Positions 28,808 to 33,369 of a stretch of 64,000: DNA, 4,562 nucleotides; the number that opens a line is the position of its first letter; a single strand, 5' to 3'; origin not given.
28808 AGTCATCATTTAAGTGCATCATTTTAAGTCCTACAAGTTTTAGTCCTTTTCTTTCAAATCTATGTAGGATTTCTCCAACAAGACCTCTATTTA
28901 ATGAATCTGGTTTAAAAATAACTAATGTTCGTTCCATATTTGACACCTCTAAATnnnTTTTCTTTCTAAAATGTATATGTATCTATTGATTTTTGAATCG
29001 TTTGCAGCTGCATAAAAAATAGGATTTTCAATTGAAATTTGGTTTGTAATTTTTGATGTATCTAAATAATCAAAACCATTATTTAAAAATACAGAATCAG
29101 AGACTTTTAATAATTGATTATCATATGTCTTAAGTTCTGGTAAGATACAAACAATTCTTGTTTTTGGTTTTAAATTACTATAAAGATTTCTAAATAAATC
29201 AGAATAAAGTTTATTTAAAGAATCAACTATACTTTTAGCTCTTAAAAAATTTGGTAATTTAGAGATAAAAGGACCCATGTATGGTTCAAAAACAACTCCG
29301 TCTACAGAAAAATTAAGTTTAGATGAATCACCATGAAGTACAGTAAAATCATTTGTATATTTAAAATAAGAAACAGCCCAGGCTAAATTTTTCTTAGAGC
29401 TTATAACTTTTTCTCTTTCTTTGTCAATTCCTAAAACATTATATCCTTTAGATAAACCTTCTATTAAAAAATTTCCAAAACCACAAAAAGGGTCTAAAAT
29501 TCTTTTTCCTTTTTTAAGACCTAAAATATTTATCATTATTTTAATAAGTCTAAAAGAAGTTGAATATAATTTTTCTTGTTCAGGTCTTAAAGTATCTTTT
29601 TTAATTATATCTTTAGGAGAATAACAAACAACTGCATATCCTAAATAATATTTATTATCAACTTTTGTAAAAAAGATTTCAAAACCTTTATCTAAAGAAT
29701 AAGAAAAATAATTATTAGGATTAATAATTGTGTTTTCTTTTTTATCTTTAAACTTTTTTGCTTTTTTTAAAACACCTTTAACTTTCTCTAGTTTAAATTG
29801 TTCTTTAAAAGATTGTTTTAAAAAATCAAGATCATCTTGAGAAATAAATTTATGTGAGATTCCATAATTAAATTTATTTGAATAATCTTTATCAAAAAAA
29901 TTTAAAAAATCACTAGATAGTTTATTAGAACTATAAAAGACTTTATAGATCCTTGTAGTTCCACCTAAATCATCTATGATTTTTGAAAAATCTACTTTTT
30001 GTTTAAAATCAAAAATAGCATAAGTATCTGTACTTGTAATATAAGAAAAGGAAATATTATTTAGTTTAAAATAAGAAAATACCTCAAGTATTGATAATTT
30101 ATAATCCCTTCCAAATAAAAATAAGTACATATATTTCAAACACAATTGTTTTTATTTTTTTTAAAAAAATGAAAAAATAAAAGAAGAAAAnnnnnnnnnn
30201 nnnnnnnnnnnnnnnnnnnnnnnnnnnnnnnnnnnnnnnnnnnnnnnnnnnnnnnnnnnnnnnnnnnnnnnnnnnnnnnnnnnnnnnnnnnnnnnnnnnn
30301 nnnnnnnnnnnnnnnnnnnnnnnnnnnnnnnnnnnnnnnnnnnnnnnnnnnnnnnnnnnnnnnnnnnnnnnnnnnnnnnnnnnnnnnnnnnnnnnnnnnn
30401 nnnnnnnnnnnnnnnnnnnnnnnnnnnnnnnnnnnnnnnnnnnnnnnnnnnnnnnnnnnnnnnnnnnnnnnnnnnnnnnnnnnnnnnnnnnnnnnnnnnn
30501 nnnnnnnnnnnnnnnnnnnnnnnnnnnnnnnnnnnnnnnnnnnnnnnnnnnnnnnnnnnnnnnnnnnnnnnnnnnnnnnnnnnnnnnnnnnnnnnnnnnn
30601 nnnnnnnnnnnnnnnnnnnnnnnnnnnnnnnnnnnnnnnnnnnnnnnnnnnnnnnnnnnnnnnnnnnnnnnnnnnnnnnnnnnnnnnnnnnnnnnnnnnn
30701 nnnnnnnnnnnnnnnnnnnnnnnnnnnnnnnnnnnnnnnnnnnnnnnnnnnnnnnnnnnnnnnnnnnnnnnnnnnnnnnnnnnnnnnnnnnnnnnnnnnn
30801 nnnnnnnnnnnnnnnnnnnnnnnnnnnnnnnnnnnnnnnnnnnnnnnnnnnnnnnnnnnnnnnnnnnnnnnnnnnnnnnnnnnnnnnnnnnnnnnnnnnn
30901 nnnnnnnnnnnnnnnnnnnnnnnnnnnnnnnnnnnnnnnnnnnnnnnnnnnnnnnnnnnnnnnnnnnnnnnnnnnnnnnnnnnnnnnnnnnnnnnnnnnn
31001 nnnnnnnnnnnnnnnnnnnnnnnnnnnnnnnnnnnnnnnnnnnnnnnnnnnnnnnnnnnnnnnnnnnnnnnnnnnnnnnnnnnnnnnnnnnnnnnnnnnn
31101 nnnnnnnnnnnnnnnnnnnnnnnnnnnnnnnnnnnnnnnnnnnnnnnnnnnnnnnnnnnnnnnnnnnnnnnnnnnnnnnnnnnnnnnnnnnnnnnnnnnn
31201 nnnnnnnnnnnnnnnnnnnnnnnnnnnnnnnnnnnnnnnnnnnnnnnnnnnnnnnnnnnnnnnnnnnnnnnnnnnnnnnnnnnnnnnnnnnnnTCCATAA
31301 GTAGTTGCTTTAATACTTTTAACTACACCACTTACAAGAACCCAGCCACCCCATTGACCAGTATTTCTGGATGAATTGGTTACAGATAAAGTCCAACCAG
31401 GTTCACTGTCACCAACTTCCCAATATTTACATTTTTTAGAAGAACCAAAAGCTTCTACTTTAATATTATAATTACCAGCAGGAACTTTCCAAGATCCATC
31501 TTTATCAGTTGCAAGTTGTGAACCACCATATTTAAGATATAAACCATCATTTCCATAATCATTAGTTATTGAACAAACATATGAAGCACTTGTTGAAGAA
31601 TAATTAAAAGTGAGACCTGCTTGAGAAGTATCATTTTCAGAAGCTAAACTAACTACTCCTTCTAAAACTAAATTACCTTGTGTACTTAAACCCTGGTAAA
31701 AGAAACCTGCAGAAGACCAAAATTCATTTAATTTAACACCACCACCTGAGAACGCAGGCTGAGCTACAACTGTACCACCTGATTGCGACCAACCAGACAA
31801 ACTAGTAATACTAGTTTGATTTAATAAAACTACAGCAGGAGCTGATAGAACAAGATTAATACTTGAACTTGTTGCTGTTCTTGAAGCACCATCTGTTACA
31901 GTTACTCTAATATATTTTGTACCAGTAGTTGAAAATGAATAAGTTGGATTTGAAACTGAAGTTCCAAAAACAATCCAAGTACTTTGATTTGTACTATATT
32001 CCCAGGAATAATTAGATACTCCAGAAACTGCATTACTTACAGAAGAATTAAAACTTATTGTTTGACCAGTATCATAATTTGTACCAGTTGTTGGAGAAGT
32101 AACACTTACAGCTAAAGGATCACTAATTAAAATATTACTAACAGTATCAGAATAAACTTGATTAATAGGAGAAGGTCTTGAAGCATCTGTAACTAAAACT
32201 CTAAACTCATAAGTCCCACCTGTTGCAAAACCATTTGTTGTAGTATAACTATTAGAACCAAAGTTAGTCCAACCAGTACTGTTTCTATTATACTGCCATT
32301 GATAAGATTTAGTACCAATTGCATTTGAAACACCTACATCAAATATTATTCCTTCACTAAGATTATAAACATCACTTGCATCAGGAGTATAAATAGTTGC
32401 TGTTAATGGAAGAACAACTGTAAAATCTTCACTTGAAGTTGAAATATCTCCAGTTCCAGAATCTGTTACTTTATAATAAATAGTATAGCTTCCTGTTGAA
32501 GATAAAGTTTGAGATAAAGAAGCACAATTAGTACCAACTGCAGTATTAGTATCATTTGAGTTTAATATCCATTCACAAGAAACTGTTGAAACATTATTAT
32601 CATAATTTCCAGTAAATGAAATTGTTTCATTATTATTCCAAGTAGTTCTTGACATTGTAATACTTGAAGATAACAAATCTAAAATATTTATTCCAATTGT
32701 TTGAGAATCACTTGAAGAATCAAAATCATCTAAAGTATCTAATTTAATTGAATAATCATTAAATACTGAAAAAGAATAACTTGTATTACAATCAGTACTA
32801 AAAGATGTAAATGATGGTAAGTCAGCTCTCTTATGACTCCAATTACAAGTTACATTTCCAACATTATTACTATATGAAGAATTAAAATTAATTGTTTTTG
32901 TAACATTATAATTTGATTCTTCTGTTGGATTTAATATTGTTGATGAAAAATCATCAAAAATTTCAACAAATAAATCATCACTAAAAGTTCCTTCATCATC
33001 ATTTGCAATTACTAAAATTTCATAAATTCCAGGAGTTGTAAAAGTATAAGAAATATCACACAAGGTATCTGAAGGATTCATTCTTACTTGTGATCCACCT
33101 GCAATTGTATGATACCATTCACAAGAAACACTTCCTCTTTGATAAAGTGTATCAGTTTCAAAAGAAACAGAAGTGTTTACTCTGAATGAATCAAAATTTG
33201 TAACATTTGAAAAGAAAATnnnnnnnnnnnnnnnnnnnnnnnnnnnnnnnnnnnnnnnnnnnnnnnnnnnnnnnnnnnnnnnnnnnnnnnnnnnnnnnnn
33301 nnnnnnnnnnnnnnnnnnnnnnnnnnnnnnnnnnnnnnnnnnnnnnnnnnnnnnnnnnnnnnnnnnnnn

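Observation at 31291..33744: Pilin-like gene and 640-aa S/T-rich adhesin ORF form one reading frame broken only by a single TAA (33220-33222)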

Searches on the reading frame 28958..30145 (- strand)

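Call 6: search_protein_families(library=pfam, proteins=[window:28958-30145:-], max_evalue=0.01)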
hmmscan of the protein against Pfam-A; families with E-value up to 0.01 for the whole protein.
window:28958-30145:- (396 aa): 5 families
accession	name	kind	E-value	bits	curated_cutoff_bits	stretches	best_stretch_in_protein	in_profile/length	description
PF01170.24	UPF0020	-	7.1e-08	32.8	22.3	1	203-340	19-171/197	RMKL-like, methyltransferase domain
PF01555.25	N6_N4_Mtase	-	1.7e-05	25.3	26.7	1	79-247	73-216/221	DNA methylase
PF03602.21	Cons_hypoth95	-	6.7e-05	23.1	24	1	182-256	17-86/182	Conserved hypothetical protein 95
PF13847.12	Methyltransf_31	-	0.00081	19.5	27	1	211-255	2-49/145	Methyltransferase domain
PF02353.26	CMAS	-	0.0087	15.8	27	0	193-254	43-105/273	Mycolic acid cyclopropane synthetase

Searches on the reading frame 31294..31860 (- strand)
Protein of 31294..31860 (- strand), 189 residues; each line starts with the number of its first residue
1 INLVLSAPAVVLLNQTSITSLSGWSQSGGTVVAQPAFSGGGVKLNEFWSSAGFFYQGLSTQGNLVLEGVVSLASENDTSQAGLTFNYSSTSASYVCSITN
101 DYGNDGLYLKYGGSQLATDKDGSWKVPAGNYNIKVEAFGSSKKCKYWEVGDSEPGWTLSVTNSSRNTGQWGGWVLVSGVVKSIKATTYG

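Call 63: search_protein_families(library=ncbifam, proteins=[window:31294-31860:-], max_evalue=10)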
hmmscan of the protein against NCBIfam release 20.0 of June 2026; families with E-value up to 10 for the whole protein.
window:31294-31860:- (189 aa): 0 families

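Call 65: search_protein_families(library=pfam, proteins=[window:31294-31860:-], max_evalue=10)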
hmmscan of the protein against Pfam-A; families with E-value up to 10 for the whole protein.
window:31294-31860:- (189 aa): 1 family
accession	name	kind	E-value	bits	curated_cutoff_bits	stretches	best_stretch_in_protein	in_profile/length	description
PF19407.5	DUF5979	-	0.015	16.3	25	1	85-167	16-84/104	Domain of unknown function (DUF5979)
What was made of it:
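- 31294..31836 (-): C-terminal ~180-aa beta-sandwich module with no family assignment, the presumed ligand-binding end. It is replaced by other modules in close relatives. No Pfam or NCBIfam hit (calls 63, 65).
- Tried and rejected: None found (calls 63, 65).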

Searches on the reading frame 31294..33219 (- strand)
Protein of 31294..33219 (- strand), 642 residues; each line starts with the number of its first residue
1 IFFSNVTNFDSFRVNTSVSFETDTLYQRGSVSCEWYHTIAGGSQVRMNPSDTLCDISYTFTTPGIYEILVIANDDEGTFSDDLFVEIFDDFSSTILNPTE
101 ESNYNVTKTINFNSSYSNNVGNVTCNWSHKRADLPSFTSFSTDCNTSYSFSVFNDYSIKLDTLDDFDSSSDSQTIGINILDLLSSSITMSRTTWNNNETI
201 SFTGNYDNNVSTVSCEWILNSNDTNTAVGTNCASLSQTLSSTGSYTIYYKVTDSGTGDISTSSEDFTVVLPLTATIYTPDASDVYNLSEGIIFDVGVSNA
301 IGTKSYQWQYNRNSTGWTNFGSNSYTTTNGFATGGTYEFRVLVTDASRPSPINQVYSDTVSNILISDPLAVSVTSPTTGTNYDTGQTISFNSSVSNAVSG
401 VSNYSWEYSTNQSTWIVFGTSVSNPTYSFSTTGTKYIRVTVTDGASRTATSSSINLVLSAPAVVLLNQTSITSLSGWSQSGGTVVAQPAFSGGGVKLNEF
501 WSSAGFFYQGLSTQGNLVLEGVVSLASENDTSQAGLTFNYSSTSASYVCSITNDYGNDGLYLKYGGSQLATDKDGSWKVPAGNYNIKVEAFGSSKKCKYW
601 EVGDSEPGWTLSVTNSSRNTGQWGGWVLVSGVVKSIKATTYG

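Call 6: search_protein_families(library=pfam, proteins=[window:31294-33219:-], max_evalue=0.01)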
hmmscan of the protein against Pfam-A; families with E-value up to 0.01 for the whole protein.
window:31294-33219:- (642 aa): 3 families
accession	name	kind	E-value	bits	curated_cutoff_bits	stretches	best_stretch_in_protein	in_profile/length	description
PF18911.6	PKD_4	-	1.9e-09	37.9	27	1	379-453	11-80/85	PKD domain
PF00801.26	PKD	-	0.00013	22.3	23.5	0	12-86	11-79/80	PKD domain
PF07495.19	Y_Y_Y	-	0.00082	19.7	26.6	0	55-78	29-52/65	Y_Y_Y domain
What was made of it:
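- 33082..33219 (-): The 46 stop-free, start-free codons after the TAA. They encode the N-terminal half (first four beta-strands) of PKD-like domain 1. Pfam PKD match on post-stop residues 12-86 (call 6).
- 31837..33219 (-): Array of five PKD/Ig-like beta-sandwich repeats (fused-protein residues 176-636). Pfam PKD_4 at 37.9 bits, above the cutoff of 27 (call 6).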
